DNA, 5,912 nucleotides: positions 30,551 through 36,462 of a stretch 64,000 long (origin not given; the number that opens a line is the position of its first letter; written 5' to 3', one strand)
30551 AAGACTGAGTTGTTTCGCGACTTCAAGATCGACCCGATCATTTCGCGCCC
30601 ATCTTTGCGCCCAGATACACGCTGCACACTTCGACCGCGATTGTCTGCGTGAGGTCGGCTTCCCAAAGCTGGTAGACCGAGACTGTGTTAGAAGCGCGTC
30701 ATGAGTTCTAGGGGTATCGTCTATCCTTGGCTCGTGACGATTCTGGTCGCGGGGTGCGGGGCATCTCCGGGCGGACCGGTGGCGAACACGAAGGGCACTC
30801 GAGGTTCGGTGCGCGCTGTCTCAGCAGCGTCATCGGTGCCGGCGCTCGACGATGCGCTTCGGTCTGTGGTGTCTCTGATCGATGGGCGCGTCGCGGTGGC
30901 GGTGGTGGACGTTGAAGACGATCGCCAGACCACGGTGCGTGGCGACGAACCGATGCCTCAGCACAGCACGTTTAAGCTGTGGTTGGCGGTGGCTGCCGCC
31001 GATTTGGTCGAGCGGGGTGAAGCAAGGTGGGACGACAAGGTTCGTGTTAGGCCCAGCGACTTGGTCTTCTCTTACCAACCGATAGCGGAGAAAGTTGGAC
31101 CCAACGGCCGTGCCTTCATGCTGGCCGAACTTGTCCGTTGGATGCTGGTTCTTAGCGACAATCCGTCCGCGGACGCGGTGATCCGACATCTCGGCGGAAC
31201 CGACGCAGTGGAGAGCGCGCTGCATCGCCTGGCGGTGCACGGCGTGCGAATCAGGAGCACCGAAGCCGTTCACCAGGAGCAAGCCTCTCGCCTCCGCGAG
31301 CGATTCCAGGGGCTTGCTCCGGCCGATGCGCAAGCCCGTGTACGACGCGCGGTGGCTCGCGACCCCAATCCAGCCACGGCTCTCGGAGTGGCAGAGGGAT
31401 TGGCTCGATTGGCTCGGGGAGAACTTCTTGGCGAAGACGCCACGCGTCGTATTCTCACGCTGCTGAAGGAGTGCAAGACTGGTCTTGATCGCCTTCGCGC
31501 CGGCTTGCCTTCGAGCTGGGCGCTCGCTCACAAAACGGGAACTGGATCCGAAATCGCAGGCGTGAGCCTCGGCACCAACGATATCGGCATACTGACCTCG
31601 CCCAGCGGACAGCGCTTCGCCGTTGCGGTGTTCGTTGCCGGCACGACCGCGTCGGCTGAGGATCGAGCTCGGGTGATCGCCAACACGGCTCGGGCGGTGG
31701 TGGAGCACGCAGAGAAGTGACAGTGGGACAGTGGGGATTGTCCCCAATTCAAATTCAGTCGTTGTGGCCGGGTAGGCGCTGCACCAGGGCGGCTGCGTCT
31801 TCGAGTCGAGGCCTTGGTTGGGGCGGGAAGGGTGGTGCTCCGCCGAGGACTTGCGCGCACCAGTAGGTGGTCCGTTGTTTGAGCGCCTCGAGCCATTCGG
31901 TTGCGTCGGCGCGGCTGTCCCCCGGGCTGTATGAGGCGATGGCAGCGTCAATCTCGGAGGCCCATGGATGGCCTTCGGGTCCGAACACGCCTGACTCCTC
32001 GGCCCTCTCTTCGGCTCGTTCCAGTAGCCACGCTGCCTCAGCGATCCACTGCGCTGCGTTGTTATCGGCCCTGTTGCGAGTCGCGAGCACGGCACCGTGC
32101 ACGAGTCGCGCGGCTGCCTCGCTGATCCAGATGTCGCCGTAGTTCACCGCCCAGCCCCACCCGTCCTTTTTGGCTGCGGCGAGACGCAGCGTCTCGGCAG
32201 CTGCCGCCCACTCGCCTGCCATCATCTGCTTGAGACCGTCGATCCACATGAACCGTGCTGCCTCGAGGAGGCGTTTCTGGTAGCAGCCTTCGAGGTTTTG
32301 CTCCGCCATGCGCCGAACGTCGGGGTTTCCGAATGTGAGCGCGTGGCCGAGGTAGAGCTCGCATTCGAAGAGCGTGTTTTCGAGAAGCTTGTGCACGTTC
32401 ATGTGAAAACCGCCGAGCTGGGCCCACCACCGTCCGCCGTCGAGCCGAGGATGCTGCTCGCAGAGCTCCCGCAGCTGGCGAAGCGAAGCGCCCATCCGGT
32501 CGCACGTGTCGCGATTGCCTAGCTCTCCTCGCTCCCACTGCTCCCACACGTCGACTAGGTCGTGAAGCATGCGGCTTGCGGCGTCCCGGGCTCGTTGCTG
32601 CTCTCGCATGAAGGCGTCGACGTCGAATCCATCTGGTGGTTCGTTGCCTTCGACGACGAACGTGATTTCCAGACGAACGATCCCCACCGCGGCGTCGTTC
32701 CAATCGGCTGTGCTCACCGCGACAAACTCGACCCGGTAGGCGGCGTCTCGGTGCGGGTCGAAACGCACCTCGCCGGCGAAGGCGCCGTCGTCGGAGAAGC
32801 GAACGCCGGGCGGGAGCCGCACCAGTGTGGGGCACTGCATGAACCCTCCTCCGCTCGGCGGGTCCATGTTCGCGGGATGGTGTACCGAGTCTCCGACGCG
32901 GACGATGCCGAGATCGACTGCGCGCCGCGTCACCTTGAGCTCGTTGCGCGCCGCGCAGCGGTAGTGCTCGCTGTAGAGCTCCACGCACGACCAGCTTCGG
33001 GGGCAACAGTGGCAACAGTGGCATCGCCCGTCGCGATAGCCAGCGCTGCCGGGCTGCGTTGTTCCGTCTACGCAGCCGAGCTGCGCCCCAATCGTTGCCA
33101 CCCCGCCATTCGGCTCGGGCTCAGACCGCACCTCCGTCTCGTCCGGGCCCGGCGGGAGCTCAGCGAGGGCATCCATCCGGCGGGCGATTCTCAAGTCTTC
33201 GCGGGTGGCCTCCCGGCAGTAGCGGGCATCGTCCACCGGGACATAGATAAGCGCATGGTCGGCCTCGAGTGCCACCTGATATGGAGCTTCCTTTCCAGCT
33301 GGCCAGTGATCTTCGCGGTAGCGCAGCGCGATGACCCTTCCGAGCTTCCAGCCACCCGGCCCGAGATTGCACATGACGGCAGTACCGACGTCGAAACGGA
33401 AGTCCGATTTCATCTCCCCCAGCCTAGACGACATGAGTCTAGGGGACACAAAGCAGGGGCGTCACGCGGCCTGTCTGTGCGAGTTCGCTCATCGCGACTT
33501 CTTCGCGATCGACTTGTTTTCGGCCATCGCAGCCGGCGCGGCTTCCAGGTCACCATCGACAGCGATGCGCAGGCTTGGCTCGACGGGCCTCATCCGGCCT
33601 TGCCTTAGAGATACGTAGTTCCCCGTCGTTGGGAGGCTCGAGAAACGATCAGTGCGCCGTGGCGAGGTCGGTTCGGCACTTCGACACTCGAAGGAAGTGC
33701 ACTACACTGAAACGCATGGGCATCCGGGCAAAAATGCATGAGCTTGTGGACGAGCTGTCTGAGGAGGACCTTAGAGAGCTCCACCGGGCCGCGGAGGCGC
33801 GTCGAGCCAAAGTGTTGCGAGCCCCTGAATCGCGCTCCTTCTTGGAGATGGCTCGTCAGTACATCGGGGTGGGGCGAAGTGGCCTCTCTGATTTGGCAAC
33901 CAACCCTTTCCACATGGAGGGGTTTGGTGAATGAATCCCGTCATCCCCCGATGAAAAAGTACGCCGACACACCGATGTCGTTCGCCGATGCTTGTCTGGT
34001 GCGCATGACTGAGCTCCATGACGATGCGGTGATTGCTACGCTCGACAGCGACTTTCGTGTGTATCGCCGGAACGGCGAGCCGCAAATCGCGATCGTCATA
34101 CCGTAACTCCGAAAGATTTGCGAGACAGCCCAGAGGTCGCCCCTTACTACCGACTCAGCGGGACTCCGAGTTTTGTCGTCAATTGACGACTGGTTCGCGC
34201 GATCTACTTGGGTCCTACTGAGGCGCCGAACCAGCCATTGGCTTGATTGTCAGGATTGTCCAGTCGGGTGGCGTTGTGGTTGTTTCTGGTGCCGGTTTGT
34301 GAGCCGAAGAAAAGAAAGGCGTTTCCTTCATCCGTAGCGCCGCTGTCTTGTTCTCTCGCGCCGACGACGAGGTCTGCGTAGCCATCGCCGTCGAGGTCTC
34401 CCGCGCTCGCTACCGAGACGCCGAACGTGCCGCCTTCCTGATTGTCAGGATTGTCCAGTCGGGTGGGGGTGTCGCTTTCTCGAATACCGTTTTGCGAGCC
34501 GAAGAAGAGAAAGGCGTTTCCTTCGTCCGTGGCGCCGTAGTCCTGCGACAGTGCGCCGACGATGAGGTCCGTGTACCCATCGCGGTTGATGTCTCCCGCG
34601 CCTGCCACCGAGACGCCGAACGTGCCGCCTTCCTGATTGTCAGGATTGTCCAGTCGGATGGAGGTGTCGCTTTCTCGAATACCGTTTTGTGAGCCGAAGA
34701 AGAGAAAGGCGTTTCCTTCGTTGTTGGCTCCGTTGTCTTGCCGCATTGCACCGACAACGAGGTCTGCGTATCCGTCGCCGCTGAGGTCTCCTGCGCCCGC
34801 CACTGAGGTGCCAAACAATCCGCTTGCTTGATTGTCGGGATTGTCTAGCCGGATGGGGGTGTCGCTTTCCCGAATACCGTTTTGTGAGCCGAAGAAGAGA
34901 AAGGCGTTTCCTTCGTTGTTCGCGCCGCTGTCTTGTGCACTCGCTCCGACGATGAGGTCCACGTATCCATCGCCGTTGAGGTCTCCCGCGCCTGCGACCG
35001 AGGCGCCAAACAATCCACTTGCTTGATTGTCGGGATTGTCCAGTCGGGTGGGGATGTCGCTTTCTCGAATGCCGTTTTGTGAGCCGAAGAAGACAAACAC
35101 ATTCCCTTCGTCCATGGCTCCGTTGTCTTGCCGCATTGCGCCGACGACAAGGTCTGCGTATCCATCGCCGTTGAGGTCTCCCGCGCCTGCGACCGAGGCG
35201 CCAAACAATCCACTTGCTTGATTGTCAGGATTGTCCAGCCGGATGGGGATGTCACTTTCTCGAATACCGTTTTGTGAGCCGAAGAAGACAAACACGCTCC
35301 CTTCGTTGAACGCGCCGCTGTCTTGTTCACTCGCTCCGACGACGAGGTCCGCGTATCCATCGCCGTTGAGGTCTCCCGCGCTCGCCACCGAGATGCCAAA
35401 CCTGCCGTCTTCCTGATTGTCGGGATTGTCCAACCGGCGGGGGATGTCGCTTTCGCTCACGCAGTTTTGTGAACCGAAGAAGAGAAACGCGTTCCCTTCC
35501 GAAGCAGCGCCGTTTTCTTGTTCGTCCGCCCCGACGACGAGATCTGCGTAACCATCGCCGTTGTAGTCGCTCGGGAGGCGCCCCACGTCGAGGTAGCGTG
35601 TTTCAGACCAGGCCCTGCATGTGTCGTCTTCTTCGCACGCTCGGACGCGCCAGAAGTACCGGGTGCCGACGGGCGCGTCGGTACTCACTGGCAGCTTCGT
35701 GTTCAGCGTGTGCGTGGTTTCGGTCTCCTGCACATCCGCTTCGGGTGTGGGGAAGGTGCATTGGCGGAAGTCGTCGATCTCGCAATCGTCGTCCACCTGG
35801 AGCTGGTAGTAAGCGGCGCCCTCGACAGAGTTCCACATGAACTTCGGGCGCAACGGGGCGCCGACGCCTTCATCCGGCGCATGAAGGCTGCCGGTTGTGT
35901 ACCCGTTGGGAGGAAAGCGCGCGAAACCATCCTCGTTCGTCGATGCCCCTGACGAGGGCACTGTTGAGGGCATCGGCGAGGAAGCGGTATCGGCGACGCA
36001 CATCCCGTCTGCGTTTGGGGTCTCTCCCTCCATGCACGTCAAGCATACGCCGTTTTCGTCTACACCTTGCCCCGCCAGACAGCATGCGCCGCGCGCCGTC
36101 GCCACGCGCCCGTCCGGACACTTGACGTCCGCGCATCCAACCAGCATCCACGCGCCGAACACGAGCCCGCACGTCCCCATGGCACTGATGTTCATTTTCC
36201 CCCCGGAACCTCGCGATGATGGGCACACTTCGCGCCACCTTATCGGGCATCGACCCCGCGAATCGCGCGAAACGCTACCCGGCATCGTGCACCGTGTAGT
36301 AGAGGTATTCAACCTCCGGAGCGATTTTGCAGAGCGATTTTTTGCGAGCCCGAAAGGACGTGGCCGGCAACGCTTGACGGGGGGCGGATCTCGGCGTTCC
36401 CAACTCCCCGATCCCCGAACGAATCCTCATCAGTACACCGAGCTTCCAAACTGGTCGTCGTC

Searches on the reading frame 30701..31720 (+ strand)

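Call 33: search_protein_families(library=pfam, proteins=[window:30701-31720:+], max_evalue=0.001)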
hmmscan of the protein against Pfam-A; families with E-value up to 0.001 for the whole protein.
window:30701-31720:+ (339 aa): 2 families
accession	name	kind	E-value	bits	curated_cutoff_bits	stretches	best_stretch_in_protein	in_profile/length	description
PF13354.11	Beta-lactamase2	-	3.6e-42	144.6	22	1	66-312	2-214/214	Beta-lactamase enzyme family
PF00144.29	Beta-lactamase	-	6.1e-10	39.2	27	1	62-154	13-109/329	Beta-lactamase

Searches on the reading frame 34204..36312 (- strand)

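Call 33: search_protein_families(library=pfam, proteins=[window:34204-36312:-], max_evalue=0.001)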
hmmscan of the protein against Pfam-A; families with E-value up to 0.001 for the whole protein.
window:34204-36312:- (702 aa): 5 families
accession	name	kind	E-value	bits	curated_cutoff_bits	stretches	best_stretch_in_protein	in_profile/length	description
PF01839.29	FG-GAP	-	6.3e-52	173.2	22.1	7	305-343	1-37/37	FG-GAP repeat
PF13517.12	FG-GAP_3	-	2.7e-23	82.8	26.9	6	314-390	1-61/61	FG-GAP-like repeat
PF14312.12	FG-GAP_2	-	8.8e-19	67.9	23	0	492-538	10-49/49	FG-GAP repeat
PF25788.1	Ig_Rha78A_N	-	0.00014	22.6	27.4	1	156-245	20-103/105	Rha78A-like, N-terminal immunoglobulin domain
PF21955.1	CarG-like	-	0.00087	19.9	28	0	379-414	9-44/144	Carbapenem resistance protein CarG-like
